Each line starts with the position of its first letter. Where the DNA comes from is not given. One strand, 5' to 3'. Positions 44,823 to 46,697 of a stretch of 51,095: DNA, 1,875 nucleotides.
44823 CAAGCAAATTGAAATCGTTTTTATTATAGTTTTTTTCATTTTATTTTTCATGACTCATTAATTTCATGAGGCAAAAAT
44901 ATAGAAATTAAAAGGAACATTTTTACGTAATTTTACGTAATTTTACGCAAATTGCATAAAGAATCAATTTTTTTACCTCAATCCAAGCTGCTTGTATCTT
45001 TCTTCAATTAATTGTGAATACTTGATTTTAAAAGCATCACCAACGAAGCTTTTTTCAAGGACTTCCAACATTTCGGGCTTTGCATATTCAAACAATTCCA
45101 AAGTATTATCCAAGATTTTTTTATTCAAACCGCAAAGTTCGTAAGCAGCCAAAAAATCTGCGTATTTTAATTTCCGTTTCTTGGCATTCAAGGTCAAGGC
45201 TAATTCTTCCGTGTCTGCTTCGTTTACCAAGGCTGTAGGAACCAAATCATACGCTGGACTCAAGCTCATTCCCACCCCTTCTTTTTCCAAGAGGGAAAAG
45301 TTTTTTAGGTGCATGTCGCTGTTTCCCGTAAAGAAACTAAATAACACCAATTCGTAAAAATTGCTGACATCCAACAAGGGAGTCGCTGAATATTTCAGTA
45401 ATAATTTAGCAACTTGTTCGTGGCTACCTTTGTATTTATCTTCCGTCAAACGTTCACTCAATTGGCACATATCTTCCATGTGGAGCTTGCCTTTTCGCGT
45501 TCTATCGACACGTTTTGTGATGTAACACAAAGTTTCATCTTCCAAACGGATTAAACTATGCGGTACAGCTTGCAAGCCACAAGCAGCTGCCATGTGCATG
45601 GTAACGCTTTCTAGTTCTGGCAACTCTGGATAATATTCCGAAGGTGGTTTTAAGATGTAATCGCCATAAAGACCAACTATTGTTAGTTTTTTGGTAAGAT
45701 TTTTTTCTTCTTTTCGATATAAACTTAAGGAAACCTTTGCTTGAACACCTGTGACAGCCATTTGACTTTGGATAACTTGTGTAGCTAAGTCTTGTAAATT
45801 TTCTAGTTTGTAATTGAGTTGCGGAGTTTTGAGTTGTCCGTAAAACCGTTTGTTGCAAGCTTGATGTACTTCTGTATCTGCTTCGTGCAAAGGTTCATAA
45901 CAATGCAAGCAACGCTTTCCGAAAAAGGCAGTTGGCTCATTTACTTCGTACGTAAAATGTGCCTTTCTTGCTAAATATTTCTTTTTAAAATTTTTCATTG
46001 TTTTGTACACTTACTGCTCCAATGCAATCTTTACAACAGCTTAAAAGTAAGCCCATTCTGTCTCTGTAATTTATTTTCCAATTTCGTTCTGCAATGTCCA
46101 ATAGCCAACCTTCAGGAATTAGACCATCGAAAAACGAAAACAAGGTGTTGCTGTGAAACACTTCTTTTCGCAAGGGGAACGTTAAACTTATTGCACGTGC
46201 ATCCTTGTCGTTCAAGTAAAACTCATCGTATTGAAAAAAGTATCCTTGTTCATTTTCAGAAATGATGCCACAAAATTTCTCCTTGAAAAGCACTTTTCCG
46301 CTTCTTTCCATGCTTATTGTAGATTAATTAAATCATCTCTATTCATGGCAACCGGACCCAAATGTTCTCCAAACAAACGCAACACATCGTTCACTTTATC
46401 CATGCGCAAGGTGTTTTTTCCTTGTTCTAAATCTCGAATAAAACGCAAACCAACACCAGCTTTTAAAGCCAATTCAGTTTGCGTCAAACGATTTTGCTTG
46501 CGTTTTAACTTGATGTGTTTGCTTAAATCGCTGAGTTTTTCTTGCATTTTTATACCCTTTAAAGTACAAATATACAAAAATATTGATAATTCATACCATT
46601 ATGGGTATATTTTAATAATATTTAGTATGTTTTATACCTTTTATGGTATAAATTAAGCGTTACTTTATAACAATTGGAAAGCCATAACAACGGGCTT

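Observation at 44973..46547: A tripartite hipB-hipS-hipT toxin-antitoxin module (split HipA kinase) in a Bacteroidota genome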

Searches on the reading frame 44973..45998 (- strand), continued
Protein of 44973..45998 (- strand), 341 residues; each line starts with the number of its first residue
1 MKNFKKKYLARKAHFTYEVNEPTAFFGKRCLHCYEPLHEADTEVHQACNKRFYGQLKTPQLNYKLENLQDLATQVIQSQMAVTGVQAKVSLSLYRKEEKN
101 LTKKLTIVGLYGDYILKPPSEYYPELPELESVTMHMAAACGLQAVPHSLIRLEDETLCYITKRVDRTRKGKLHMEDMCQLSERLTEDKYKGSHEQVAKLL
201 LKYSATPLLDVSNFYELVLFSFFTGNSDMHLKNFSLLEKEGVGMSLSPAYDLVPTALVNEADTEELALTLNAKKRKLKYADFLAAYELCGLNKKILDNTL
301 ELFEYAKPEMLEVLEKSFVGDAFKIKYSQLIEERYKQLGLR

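Call 57: predict_structure(alignment_id=A2)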
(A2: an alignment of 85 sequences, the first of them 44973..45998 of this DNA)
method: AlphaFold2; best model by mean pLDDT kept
length: 341 residues; sequences in the alignment: 85
mean_pLDDT: 91.5   pTM: 0.91
mean pLDDT of the five models: 91.5, 91.2, 90.5, 90.3, 90.3
residues with pLDDT >= 90: 258; 70-90: 55; 50-70: 23; < 50: 5
segments of 3 or more residues with pLDDT < 50: 79-83
pLDDT, mean of each block of 10 residues (from residue 1): 80 71 76 93 94 93 91 67 67 74 81 93 95 98 97 97 93 97 95 98 98 98 98 96 97 95 97 98 98 97 96 97 98 98 81
secondary structure, 60 per line:
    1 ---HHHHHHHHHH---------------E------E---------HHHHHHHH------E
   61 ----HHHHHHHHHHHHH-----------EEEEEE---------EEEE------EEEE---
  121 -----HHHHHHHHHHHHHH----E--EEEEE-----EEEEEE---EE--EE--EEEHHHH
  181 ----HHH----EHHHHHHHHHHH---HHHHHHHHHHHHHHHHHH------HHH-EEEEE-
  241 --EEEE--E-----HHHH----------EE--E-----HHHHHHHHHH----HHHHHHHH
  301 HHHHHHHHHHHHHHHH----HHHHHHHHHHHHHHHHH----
elements in order: H4-13 H46-53 H65-77 E89-94 E104-107 E114-117 H126-139 E147-151 E157-162 E174-176 H177-180 H193-203 H207-224 E235-239 E243-246 H255-258 H279-288 H293-316 H321-337

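Call 59: fold_search(model_id=the predicted structure, library=pdb)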
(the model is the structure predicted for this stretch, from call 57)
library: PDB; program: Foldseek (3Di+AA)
matches with E <= 10: 1045; with E <= 0.001: 41
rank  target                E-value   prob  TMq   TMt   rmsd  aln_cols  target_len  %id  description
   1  7wcf                  1.3e-28  1.00  0.83  0.89   2.2       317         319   37  Crystal structure of the kinase with AMP-PNP (released 2022-06-29)
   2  7vkc                  2.2e-28  1.00  0.82  0.88   2.4       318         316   38  Crystal structure of a bacterial Ser/Thr kinase (released 2022-06-29)
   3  8ezs_B                2.8e-26  1.00  0.70  0.89   2.5       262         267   41  Crystal structure of the HipS(Lp)-HipT(Lp) complex from Legionella pneumophila, Sel-met protein (released 2023-09-27)
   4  8ezr_B                4.7e-26  1.00  0.70  0.87   2.5       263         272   41  Crystal structure of the HipS(Lp)-HipT(Lp) complex from Legionella pneumophila, native protein (released 2023-09-27)
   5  7vkb_A                7.4e-26  1.00  0.70  0.90   2.8       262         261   41  Crystal structure of the a bacterial kinase complex (released 2022-06-29)
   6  7ab4_F                7.9e-21  1.00  0.76  0.77   3.5       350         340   22  Crystal structure of the Escherichia coli toxin-antitoxin system HipBST (HipT S59A) (released 2022-01-12)
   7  7ab4_C                1.3e-20  1.00  0.77  0.78   3.9       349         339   24  Crystal structure of the Escherichia coli toxin-antitoxin system HipBST (HipT S59A) (released 2022-01-12)
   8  7ab5_C                3.7e-20  1.00  0.76  0.77   3.9       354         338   24  Crystal structure of the Escherichia coli toxin-antitoxin system HipBST (HipT D233Q) (released 2022-01-12)
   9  7ab5_F                5.2e-20  1.00  0.76  0.77   3.7       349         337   25  Crystal structure of the Escherichia coli toxin-antitoxin system HipBST (HipT D233Q) (released 2022-01-12)
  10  7ab3_C                7.3e-20  1.00  0.76  0.77   4.2       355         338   24  Crystal structure of the Escherichia coli toxin-antitoxin system HipBST (HipT S57A) (released 2022-01-12)
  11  7ab3_F                1.2e-18  1.00  0.76  0.77   4.2       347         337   24  Crystal structure of the Escherichia coli toxin-antitoxin system HipBST (HipT S57A) (released 2022-01-12)
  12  4pu4_B                2.6e-15  1.00  0.64  0.53   4.9       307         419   23  Shewanella oneidensis MR-1 Toxin Antitoxin System HipA, HipB and its operator DNA complex (space group P21) (released 2014-08-06)
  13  4pu5                  3.5e-15  1.00  0.64  0.51   4.4       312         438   22  Shewanella oneidensis Toxin Antitoxin System Toxin Protein HipA Bound with AMPPNP and Mg (released 2014-08-06)
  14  4pu4_A                6.9e-15  1.00  0.66  0.55   4.8       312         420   22  Shewanella oneidensis MR-1 Toxin Antitoxin System HipA, HipB and its operator DNA complex (space group P21) (released 2014-08-06)
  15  4pu3_A                1.4e-14  1.00  0.65  0.53   5.0       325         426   20  Shewanella oneidensis MR-1 Toxin Antitoxin System HipA, HipB and its operator DNA complex (space group P212121) (released 2014-08-06)
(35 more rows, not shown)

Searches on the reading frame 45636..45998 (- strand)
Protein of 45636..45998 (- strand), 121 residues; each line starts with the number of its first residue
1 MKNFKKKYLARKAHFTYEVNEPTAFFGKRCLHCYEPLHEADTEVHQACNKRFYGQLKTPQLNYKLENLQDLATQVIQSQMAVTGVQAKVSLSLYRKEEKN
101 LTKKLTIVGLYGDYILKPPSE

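Call 48: search_solved_structures(query=window:45636-45998:-, max_evalue=10, show_alignments=5)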
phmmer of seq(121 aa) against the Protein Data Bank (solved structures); distinct sequences matched with E-value up to 10: 4.
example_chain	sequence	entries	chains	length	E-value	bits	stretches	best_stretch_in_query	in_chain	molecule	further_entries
7wcf_A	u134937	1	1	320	0.69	13.1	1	77-120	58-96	HipA_C domain-containing protein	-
7vkb_A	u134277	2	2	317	0.72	13.1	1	77-120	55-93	HipA_C domain-containing protein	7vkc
8ezr_B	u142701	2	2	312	0.79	13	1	77-120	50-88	HipT(Lp)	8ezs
8a59_A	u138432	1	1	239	1.2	12.4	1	19-109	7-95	Complement component C1q receptor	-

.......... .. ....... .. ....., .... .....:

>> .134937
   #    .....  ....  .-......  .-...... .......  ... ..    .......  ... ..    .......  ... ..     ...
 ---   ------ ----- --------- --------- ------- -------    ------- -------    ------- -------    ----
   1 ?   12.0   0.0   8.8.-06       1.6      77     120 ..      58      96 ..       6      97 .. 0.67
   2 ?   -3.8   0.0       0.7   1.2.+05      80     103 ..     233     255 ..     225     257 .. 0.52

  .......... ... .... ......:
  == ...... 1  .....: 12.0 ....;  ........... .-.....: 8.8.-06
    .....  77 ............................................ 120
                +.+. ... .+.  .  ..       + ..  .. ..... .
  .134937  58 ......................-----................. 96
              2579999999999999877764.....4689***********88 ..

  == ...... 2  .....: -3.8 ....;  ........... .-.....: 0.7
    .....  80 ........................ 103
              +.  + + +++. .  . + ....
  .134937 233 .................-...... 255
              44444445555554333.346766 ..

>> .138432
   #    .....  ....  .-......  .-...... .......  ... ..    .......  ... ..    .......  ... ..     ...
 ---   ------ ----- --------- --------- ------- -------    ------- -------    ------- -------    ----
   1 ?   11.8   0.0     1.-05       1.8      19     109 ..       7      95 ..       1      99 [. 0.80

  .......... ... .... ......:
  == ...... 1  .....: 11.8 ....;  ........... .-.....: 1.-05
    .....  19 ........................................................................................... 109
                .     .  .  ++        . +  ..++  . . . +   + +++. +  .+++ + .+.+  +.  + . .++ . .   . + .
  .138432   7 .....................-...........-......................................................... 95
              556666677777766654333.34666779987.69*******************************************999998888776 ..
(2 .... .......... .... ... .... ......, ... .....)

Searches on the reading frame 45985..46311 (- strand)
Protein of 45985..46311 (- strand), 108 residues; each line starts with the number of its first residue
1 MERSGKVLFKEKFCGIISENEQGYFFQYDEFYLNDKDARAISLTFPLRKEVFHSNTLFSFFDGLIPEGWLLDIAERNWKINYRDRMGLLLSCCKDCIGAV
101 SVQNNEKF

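Call 3: search_protein_families(library=pfam, proteins=[window:45985-46311:-], max_evalue=0.01)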
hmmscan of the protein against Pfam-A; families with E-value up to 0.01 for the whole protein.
window:45985-46311:- (108 aa): 1 family
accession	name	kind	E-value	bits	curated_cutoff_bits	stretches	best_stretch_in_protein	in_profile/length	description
PF13657.11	Couple_hipA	-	1.8e-24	86.5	22.5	1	6-102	2-98/99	HipA N-terminal domain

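Call 4: search_protein_families(library=ncbifam, proteins=[window:45985-46311:-], max_evalue=0.01)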
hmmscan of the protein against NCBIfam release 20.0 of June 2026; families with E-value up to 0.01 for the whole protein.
window:45985-46311:- (108 aa): 1 family
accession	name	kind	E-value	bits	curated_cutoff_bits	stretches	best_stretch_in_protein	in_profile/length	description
TIGR03071.1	couple_hipA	domain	7.9e-28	96.6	27.8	1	6-102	3-100/101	HipA N-terminal domain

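Call 6: search_solved_structures(query=window:45985-46311:-, max_evalue=1, show_alignments=3)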
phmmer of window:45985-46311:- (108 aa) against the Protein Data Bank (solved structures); distinct sequences matched with E-value up to 1: 13.
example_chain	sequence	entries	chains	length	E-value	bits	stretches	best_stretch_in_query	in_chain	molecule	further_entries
7czo_A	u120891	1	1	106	5.2e-17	65.1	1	2-105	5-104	Uncharacterized protein HI_0666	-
7vkb_B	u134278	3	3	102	9.3e-13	51.4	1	15-103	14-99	HipA (Persistence to inhibition of murein or DNA biosynthesis) | HipS(Lp)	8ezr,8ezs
7ab3_B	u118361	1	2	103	1.7e-12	50.5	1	1-102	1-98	Couple_hipA domain-containing protein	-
7ab4_B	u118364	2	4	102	3.7e-12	49.4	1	4-102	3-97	Couple_hipA domain-containing protein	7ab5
3fbr_A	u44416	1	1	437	7.1e-06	29.2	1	23-102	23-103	Serine/threonine-protein kinase toxin HipA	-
4yg7_D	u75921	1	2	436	7.1e-06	29.2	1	23-102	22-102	Serine/threonine-protein kinase HipA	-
3tpd_A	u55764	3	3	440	7.2e-06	29.2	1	23-102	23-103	Serine/threonine-protein kinase HipA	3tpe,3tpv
3hzi_A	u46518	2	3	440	7.2e-06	29.2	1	23-102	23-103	Protein hipA | Serine/threonine-protein kinase HipA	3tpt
3dnt_A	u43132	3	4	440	7.2e-06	29.2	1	23-102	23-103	Protein hipA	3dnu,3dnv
3tpb_A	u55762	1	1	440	7.2e-06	29.2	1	23-102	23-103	Serine/threonine-protein kinase HipA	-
2wiu_A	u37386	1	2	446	7.3e-06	29.1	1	23-102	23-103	PROTEIN HIPA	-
5k98_A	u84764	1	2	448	7.4e-06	29.1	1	23-102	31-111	Serine/threonine-protein kinase HipA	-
1b78_A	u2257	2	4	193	0.68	13.2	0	3-62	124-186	PYROPHOSPHATASE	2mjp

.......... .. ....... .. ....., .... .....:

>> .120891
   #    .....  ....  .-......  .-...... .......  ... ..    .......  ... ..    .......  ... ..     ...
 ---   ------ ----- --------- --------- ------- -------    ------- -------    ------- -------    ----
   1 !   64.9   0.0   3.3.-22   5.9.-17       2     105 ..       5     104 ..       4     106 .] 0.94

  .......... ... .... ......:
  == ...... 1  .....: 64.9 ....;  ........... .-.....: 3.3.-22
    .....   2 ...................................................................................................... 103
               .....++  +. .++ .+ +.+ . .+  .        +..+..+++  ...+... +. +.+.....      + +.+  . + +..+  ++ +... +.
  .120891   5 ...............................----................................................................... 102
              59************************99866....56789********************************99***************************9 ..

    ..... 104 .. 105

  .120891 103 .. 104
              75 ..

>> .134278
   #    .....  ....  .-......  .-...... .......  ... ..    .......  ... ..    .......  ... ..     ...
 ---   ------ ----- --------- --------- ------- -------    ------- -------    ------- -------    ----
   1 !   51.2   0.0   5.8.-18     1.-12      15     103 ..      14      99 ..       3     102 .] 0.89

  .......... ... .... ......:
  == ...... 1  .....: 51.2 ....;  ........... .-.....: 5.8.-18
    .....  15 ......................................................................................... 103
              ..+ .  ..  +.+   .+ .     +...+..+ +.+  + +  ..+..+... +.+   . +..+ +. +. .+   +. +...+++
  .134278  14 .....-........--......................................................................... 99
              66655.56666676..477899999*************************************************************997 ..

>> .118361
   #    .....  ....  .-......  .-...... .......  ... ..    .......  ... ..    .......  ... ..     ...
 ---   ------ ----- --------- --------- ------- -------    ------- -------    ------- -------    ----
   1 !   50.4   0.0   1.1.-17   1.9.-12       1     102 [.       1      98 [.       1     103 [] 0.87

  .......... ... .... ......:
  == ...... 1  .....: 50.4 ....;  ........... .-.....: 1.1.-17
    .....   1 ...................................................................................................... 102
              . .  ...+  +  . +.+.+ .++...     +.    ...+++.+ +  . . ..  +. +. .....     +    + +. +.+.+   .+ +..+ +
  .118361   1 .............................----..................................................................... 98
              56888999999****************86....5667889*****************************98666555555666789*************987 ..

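Call 40: search_protein_families(library=padloc, proteins=[window:45985-46311:-], max_evalue=0.01)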
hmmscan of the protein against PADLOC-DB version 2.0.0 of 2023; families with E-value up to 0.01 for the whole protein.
window:45985-46311:- (108 aa): 3 families
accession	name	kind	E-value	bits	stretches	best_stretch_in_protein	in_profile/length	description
PDLC04351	PDC-M03B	-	0.0019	15.8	1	14-67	23-78/255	-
PDLC04347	PDC-M03B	-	0.0035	15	1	15-62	23-69/245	-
PDLC04349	PDC-M03B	-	0.0092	13.6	0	15-69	26-80/232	-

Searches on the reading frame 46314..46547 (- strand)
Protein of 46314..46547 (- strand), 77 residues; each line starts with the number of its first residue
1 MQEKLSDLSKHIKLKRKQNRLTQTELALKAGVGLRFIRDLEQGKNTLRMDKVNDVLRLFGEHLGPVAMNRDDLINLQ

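Call 3: search_protein_families(library=pfam, proteins=[window:46314-46547:-], max_evalue=0.01)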
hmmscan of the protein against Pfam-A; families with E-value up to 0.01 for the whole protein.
window:46314-46547:- (77 aa): 3 families
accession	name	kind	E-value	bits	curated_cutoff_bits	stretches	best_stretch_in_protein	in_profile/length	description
PF01381.28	HTH_3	-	1.4e-08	35.1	23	1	12-63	1-52/55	Helix-turn-helix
PF12844.13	HTH_19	-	4.2e-05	23.8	30.2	1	12-61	4-53/64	Helix-turn-helix domain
PF13560.12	HTH_31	-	0.00036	21.2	27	1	13-60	7-55/64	Helix-turn-helix domain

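Call 4: search_protein_families(library=ncbifam, proteins=[window:46314-46547:-], max_evalue=0.01)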
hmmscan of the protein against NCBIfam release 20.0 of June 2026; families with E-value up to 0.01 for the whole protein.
window:46314-46547:- (77 aa): 5 families
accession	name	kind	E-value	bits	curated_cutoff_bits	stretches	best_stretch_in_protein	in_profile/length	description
TIGR03070.1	couple_hipB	subfamily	7.5e-22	77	71.65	1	7-62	2-57/58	type II toxin-antitoxin system Y4mF family antitoxin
NF007271.0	PRK09726.1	equivalog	5e-05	23.2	79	1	7-54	12-59/88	type II toxin-antitoxin system antitoxin HipB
NF006015.0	PRK08154.1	subfamily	7.7e-05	22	204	1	4-45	27-68/314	anaerobic benzoate catabolism transcriptional regulator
NF047948.1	male_kill_WMK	equivalog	8.6e-05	22.1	300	1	6-55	161-210/300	WO male-killing family protein Wmk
NF041951.1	phage_RstR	subfamily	0.00016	21.9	80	1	8-53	3-48/108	RstR family transcriptional repressor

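Call 7: search_solved_structures(query=window:46314-46547:-, max_evalue=0.1, show_alignments=2)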
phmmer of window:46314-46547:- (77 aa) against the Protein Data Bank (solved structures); distinct sequences matched with E-value up to 0.1: 14.
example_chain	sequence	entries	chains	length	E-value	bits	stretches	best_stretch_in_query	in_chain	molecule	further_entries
8ezt_A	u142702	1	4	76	5.4e-06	30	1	9-58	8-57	HipB(Lp)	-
8tac_A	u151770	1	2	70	0.00067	23.3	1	7-56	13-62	DBP48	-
8bny_A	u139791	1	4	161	0.001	22.8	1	6-45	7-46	Immunity repressor protein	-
1zug_A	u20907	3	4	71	0.011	19.5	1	7-44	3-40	PHAGE 434 CRO PROTEIN | REGULATORY PROTEIN CRO | PROTEIN (434 CRO)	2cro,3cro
9k3w_A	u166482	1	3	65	0.011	19.5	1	11-64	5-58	Transcriptional regulator, PbsX family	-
1r63_A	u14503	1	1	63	0.024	18.4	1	8-45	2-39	REPRESSOR PROTEIN FROM BACTERIOPHAGE 434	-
1per_L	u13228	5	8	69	0.034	18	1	8-45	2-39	PROTEIN (434 REPRESSOR) | 434 REPRESSOR | REPRESSOR PROTEIN CI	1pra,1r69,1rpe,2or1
9u9g_A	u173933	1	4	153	0.043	17.6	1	5-58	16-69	XRE family transcriptional regulator, HipB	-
4yg4_A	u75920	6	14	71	0.051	17.4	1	7-46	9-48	Antitoxin HipB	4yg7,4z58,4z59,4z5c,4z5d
4yg1_A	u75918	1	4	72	0.053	17.3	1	7-46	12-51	Antitoxin HipB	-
1sq8_A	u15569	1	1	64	0.053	17.3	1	10-45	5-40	dh434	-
4z5h_A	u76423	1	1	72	0.073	16.9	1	7-46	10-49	Antitoxin HipB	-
2wiu_B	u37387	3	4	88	0.082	16.7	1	7-46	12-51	HTH-TYPE TRANSCRIPTIONAL REGULATOR HIPB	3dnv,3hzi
5k98_B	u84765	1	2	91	0.088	16.6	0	7-46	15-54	Antitoxin HipB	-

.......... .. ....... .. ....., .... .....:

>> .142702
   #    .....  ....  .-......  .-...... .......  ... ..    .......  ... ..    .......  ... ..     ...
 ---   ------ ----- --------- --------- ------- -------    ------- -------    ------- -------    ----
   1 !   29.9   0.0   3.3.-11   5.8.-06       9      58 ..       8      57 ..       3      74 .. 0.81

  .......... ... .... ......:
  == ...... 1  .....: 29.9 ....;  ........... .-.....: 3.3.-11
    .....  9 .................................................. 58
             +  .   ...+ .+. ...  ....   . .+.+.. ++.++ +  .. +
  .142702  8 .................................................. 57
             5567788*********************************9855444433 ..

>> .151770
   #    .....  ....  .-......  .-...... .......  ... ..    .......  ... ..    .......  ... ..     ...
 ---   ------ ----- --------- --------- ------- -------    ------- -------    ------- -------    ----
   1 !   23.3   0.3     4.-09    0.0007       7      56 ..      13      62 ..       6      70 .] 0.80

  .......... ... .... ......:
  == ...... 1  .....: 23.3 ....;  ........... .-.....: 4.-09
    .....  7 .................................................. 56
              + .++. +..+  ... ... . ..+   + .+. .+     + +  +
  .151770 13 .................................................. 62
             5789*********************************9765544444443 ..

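Call 40: search_protein_families(library=padloc, proteins=[window:46314-46547:-], max_evalue=0.01)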
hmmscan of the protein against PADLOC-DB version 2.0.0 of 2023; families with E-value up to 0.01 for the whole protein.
window:46314-46547:- (77 aa): 6 families
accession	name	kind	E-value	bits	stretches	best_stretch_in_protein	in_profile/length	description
PDLC02926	HTH_VI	-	6.5e-07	27.5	1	8-54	2-48/92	-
PDLC03949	RmrA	-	0.00026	18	1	10-53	5-48/363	-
PDLC03669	Control_protein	-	0.002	16.4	1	12-51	14-53/96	control protein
PDLC03946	RmrA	-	0.004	14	1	10-54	5-49/357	-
PDLC04142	capH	-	0.0054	15.8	1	7-60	6-59/103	capH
PDLC03665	Control_protein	-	0.0055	14.9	1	13-55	15-57/77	control protein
